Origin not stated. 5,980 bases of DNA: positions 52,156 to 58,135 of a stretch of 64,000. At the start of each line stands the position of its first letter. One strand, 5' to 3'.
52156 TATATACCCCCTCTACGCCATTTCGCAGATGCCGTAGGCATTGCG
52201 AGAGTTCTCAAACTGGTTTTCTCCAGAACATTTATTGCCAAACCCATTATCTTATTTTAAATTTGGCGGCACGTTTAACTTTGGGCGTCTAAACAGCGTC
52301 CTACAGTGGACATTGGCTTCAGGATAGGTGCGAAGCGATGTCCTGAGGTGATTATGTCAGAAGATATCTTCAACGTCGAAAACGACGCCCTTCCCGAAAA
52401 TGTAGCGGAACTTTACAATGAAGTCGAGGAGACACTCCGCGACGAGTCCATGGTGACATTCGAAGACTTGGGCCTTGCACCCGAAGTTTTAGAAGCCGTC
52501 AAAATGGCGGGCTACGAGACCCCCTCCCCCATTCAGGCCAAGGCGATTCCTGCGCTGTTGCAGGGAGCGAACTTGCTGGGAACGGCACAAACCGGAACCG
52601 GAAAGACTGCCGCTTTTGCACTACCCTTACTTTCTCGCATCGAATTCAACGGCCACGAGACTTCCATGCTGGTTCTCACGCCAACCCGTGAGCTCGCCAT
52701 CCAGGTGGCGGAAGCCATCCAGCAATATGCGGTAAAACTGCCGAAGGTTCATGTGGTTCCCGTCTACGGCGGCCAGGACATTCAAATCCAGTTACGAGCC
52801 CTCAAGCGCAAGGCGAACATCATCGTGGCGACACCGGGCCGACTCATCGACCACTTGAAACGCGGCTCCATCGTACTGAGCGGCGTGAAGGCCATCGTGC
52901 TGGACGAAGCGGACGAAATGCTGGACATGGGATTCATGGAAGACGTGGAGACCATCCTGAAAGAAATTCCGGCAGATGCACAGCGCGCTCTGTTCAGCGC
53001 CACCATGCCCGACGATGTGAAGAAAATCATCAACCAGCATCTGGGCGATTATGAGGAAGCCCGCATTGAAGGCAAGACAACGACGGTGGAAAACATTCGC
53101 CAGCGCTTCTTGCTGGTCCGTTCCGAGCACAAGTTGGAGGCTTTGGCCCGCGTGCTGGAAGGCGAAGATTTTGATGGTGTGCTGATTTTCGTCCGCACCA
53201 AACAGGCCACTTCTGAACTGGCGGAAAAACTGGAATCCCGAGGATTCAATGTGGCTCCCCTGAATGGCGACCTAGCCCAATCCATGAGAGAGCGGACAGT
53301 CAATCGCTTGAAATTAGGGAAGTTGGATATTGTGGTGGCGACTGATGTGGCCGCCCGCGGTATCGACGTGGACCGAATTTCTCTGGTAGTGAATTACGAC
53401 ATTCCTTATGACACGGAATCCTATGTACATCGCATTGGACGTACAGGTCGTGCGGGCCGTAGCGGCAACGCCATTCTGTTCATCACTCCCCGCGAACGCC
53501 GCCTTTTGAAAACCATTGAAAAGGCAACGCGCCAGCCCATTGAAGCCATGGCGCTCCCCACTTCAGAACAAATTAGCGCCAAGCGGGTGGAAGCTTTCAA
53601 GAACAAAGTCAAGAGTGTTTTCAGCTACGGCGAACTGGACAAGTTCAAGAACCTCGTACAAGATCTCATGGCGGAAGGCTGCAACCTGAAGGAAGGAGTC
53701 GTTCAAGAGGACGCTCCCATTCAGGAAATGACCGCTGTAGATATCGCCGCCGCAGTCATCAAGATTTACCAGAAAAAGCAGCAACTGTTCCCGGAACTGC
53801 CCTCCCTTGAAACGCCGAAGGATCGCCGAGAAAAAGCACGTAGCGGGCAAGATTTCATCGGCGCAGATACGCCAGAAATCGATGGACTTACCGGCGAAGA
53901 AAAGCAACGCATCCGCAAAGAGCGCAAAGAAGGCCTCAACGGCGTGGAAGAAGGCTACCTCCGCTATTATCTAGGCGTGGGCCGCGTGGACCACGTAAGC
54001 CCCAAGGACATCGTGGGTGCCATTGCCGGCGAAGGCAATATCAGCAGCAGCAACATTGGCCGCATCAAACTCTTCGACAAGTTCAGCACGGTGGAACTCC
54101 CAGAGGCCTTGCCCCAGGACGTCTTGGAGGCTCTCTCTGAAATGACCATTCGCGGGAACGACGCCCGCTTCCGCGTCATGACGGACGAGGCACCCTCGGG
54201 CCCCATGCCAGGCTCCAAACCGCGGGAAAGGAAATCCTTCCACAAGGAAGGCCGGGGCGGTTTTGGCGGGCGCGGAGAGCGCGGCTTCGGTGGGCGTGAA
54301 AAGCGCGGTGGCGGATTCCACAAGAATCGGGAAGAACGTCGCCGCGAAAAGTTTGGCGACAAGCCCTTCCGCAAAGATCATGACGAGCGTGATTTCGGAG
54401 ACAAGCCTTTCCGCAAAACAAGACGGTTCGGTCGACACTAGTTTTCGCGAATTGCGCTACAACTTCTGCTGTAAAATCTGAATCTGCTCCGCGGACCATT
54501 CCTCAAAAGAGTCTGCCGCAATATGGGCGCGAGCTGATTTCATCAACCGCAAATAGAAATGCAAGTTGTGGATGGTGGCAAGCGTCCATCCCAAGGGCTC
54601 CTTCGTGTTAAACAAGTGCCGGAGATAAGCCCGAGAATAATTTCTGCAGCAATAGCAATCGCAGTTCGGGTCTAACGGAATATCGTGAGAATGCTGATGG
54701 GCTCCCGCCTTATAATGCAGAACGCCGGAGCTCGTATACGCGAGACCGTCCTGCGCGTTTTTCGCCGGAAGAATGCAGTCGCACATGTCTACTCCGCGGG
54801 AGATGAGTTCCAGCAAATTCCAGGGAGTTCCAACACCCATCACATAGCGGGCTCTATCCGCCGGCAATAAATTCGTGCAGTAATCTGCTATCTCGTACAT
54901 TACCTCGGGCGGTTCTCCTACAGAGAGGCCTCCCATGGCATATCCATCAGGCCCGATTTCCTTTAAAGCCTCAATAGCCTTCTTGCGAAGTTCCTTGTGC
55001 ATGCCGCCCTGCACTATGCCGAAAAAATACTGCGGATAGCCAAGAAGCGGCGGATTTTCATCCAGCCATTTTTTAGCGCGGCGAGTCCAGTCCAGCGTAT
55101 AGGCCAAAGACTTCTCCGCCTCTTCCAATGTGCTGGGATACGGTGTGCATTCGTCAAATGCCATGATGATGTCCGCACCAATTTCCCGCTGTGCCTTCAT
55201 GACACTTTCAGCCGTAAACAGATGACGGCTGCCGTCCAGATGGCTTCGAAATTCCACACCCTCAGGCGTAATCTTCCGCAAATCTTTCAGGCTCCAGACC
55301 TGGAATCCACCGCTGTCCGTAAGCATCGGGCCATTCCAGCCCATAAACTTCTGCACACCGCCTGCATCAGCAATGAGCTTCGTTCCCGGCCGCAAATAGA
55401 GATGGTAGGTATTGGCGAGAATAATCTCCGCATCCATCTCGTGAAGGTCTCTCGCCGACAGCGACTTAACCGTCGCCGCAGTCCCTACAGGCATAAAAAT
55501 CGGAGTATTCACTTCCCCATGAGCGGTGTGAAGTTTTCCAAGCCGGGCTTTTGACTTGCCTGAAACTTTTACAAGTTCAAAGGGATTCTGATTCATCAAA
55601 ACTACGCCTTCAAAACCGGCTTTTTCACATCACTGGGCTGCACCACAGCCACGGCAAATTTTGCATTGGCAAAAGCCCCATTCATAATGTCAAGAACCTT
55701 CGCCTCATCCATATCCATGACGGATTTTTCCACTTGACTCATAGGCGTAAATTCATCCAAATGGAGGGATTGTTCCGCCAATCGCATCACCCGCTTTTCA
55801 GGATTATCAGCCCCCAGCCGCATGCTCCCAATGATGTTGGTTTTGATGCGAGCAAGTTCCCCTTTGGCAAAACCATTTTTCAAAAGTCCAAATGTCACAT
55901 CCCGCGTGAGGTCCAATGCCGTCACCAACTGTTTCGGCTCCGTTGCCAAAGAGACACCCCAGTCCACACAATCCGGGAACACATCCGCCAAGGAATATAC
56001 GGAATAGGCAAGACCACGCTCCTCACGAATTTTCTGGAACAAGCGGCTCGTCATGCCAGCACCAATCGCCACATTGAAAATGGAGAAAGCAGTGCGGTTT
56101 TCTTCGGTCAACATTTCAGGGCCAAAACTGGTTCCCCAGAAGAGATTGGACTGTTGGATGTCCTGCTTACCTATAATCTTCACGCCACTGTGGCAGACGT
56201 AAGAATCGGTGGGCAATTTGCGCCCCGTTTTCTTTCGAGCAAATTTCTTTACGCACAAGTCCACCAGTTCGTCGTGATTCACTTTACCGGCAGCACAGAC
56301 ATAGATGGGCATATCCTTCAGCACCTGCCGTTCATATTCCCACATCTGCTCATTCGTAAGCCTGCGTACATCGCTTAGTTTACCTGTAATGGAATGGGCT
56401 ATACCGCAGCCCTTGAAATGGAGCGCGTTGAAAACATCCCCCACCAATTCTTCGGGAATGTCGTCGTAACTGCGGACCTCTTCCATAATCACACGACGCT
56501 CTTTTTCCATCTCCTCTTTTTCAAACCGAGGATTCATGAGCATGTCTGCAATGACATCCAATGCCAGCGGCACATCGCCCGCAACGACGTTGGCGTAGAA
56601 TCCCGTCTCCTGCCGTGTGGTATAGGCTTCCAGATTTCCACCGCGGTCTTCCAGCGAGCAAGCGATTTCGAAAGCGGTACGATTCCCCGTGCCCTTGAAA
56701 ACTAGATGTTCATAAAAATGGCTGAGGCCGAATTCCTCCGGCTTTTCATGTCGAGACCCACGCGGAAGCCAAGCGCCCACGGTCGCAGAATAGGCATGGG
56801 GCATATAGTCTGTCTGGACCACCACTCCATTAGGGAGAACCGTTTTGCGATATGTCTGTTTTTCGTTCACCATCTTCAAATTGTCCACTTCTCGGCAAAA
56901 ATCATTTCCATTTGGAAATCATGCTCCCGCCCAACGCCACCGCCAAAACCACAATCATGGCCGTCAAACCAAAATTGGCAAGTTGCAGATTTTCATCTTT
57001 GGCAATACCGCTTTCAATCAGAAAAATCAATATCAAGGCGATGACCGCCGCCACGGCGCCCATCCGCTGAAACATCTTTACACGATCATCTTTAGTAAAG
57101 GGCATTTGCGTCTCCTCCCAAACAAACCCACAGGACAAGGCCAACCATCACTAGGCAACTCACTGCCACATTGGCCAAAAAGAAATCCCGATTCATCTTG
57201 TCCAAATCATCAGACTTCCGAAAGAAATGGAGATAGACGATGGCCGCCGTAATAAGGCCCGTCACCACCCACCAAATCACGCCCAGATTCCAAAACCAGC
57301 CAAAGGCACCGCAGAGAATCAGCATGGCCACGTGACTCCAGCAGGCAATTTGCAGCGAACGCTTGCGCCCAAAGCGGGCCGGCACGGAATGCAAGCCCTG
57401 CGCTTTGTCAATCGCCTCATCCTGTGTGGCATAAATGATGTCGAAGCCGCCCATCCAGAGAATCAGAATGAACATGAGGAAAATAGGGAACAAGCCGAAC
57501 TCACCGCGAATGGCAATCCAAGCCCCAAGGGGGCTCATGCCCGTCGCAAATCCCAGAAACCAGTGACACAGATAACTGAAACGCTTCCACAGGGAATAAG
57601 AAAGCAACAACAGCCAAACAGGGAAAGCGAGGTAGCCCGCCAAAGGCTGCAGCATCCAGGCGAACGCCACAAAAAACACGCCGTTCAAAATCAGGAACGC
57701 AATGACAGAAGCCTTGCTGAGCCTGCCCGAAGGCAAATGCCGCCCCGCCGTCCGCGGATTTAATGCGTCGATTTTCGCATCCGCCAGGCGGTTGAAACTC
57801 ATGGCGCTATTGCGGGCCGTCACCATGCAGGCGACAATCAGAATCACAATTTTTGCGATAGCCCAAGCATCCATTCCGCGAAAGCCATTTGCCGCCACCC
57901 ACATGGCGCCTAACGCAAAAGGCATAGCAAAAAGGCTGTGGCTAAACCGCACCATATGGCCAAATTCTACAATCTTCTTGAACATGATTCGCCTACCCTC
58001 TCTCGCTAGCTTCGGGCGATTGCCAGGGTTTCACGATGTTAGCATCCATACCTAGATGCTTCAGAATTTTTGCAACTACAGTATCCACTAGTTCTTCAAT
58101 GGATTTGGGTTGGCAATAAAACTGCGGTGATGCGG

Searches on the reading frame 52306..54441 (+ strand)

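Call 60: search_protein_families(library=pfam, proteins=[window:52306-54441:+], max_evalue=0.001)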
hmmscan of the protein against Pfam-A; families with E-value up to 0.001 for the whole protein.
window:52306-54441:+ (711 aa): 7 families
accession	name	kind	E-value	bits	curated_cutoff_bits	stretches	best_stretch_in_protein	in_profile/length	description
PF00270.35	DEAD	-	4.4e-49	166.8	26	1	74-240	1-166/167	DEAD/DEAH box helicase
PF00271.37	Helicase_C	-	1.8e-30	105.8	23.5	1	276-384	2-110/110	Helicase conserved C-terminal domain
PF03880.21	DbpA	-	5.8e-23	81.2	25.6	1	553-622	1-70/72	DbpA RNA binding domain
PF25399.1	DeaD_dimer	-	7.6e-12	45.5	23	1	418-497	1-65/67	RNA helicase DeaD dimerization domain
PF04851.21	ResIII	-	3.8e-07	30.6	22.5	1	75-234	6-162/164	Type III restriction enzyme, res subunit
PF13245.12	AAA_19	-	0.00022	21.8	25.1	0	77-207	1-103/134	AAA domain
PF02602.20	HEM4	-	0.00098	18.7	27.5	0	271-346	95-175/231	Uroporphyrinogen-III synthase HemD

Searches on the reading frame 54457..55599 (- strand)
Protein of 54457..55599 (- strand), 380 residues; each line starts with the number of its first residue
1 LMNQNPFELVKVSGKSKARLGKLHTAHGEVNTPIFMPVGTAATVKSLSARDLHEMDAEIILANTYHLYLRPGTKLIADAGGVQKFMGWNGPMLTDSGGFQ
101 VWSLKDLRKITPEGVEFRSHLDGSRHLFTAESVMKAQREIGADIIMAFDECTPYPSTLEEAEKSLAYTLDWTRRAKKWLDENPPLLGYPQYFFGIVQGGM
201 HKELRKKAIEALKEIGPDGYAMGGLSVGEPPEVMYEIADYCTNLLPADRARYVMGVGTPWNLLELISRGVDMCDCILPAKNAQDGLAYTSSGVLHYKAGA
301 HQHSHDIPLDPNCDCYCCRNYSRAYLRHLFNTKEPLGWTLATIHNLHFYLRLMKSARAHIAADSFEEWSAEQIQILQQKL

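Call 60: search_protein_families(library=pfam, proteins=[window:54457-55599:-], max_evalue=0.001)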
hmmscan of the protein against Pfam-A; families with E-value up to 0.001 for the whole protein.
window:54457-55599:- (380 aa): 1 family
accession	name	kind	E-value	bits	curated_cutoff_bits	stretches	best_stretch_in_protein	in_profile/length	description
PF01702.25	TGT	-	1.1e-148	495.5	26.3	1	17-374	2-353/357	Queuine tRNA-ribosyltransferase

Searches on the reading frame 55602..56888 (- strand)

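Call 61: search_protein_families(library=pfam, proteins=[window:55602-56888:-], max_evalue=0.001)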
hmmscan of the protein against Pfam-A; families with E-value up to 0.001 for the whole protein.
window:55602-56888:- (428 aa): 2 families
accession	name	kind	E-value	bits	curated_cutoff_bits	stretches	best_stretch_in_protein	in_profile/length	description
PF00675.25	Peptidase_M16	-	1.3e-32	113.2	22.3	1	26-158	4-136/149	Insulinase (Peptidase family M16)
PF05193.26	Peptidase_M16_C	-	4.4e-22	79.2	23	1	177-351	2-180/181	Peptidase M16 inactive domain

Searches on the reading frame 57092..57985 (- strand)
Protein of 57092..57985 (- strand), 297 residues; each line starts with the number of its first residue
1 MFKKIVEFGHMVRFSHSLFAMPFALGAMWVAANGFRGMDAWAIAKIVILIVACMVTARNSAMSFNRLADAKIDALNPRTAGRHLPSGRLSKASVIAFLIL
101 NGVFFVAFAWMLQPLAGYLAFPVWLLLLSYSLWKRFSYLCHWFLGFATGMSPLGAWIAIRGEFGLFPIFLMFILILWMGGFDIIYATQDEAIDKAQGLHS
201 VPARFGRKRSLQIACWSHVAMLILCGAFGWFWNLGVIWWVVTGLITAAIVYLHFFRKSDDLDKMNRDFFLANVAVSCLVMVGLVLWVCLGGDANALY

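Call 61: search_protein_families(library=pfam, proteins=[window:57092-57985:-], max_evalue=0.001)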
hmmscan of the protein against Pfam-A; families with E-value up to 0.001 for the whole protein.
window:57092-57985:- (297 aa): 1 family
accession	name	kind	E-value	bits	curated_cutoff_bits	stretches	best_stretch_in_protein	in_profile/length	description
PF01040.23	UbiA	-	2e-49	168.6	34.2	1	21-272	2-249/250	UbiA prenyltransferase family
